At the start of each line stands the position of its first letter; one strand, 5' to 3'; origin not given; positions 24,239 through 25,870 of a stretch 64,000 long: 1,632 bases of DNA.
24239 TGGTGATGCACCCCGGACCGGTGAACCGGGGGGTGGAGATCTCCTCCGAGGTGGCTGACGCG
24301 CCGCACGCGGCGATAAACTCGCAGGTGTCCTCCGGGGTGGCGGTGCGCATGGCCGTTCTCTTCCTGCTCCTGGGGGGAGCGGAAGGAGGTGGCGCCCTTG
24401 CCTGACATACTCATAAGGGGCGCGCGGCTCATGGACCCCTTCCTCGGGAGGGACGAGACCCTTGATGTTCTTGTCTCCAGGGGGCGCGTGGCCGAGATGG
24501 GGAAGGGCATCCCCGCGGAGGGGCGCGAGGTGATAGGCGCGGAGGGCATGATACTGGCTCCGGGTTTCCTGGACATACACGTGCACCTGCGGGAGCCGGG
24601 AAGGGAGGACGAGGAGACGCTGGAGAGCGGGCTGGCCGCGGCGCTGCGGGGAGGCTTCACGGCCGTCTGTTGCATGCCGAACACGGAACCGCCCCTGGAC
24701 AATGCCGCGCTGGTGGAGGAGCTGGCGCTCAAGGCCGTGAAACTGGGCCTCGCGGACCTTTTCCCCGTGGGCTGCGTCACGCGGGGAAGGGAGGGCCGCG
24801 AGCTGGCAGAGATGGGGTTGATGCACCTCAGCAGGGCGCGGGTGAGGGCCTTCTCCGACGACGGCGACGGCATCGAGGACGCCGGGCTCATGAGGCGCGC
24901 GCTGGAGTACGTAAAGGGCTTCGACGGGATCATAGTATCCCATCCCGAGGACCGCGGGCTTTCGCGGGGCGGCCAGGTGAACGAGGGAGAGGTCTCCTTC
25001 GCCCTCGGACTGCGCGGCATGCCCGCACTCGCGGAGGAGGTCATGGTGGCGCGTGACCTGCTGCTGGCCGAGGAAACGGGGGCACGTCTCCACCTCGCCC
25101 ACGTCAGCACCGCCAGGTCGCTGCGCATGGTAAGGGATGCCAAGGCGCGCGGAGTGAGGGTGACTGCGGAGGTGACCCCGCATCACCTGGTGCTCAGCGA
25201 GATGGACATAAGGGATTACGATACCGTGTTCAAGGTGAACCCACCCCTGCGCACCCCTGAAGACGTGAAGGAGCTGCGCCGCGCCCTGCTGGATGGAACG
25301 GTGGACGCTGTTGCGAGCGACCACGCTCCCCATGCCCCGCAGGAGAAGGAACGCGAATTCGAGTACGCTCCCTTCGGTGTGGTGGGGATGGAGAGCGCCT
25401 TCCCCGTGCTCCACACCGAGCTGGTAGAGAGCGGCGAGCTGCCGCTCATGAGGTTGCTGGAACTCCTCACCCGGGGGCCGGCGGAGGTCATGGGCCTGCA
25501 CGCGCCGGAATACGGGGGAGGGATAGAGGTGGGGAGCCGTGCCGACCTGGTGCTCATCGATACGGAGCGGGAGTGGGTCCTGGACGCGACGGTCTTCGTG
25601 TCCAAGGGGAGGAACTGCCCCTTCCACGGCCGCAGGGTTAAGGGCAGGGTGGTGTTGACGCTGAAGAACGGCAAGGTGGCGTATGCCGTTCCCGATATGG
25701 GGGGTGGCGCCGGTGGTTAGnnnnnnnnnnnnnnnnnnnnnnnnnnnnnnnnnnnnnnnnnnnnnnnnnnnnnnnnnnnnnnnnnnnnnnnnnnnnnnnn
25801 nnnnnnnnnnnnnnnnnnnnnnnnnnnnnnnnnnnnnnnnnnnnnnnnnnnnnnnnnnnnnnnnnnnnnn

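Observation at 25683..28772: Orphan, motif-eroded CarB homolog in the pyr operon with no carA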

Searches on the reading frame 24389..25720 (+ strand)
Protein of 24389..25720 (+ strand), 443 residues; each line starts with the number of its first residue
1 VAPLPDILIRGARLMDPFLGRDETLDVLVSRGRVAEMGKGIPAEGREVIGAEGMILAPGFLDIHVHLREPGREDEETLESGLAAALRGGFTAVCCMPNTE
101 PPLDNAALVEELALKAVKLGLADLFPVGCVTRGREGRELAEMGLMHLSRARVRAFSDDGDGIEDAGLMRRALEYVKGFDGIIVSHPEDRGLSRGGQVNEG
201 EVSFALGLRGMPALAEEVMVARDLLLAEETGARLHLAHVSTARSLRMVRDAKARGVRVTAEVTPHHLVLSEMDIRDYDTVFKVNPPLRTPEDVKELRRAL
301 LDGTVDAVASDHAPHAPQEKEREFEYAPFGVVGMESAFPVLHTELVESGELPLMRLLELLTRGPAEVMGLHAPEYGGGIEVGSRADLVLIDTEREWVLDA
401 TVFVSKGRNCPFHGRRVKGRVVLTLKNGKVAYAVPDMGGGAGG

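Call 4: search_protein_families(library=pfam, proteins=[window:24389-25720:+], max_evalue=0.01)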
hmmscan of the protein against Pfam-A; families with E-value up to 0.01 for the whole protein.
window:24389-25720:+ (443 aa): 3 families
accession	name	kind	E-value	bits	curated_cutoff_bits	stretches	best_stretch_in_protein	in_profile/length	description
PF01979.26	Amidohydro_1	-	5.2e-23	82.3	25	1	55-430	1-344/345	Amidohydrolase family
PF07969.17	Amidohydro_3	-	8.3e-14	52.4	29.7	2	235-432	309-472/472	Amidohydrolase family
PF12890.13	DHOase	-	2.3e-10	41.2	21.2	1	55-242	3-140/142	Dihydro-orotase-like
